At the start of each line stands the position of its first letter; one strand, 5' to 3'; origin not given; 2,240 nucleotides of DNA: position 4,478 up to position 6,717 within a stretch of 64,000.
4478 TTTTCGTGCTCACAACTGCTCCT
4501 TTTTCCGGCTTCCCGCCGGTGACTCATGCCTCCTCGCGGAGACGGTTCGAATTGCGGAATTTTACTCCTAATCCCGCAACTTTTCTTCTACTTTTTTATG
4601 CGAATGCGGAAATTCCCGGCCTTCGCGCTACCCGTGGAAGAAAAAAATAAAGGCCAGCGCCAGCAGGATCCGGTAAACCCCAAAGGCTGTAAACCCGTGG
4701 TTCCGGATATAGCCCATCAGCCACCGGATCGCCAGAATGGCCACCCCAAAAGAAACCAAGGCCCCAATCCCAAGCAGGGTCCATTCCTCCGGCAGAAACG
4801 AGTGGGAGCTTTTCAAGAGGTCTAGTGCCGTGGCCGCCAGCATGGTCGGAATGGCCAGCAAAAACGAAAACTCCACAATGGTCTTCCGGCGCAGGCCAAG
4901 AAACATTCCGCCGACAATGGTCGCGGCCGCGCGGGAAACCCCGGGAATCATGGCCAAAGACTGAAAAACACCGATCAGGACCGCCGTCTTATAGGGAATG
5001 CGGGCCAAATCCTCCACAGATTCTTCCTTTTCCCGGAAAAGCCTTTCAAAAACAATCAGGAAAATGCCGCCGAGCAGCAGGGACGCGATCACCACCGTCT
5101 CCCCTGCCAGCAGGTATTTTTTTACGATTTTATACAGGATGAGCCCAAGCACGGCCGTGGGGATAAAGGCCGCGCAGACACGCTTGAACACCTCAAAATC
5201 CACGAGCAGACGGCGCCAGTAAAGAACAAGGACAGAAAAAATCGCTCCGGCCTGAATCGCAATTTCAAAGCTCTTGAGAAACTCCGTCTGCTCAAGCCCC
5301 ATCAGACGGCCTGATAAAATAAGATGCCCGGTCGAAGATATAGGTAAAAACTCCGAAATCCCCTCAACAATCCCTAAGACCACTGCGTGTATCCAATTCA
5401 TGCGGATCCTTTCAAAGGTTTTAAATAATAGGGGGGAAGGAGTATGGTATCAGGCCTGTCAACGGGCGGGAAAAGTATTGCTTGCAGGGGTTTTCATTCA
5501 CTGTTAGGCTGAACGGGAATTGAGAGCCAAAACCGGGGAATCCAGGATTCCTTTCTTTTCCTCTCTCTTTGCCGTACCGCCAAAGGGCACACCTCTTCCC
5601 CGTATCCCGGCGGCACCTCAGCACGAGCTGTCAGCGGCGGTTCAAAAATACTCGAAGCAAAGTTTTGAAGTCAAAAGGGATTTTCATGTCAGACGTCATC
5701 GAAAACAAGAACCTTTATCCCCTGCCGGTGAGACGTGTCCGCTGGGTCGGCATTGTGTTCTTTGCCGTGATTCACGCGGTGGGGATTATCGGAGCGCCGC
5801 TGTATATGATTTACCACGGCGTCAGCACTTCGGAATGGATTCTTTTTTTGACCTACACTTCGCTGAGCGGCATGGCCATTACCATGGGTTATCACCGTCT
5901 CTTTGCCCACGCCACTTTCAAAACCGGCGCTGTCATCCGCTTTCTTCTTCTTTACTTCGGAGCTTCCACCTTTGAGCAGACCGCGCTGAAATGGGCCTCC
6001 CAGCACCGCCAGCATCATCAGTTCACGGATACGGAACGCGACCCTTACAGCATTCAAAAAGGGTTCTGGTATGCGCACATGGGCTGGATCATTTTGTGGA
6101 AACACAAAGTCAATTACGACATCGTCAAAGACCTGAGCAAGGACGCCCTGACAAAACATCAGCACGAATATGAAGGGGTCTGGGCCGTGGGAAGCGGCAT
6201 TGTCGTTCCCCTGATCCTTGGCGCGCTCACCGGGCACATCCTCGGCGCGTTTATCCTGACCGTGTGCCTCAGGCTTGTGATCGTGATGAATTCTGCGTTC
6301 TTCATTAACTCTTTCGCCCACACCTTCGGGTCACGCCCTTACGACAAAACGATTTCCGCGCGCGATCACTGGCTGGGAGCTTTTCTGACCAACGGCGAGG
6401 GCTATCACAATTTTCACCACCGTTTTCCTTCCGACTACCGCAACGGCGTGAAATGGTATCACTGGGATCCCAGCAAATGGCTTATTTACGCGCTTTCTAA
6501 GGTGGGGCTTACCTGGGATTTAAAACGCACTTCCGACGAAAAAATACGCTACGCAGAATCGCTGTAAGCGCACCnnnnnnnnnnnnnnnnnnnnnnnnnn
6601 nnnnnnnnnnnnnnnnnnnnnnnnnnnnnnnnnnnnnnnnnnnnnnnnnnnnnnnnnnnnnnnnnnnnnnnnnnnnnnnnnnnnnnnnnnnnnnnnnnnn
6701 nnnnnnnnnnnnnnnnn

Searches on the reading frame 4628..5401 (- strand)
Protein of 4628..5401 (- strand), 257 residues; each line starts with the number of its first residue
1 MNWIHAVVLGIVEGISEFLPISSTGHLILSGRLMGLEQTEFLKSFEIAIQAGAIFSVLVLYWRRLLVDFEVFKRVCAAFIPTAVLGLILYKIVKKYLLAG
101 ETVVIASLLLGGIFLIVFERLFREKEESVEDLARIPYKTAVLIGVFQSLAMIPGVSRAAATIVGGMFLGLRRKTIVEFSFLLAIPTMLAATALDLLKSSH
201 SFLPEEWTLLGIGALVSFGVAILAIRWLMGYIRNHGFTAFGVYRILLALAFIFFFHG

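Call 28: search_protein_families(library=pfam, proteins=[window:4628-5401:-], max_evalue=0.001)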
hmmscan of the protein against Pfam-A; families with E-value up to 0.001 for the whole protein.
window:4628-5401:- (257 aa): 1 family
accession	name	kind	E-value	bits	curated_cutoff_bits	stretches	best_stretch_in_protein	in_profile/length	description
PF02673.24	BacA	-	4.4e-72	243.3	33.4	1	6-249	1-256/257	Bacitracin resistance protein BacA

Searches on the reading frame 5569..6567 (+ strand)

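Call 28: search_protein_families(library=pfam, proteins=[window:5569-6567:+], max_evalue=0.001)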
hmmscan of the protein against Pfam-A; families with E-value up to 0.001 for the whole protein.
window:5569-6567:+ (332 aa): 1 family
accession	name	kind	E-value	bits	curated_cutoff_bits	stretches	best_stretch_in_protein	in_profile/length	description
PF00487.30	FA_desaturase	-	2.6e-16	60.6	29.7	1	90-300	3-232/253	Fatty acid desaturase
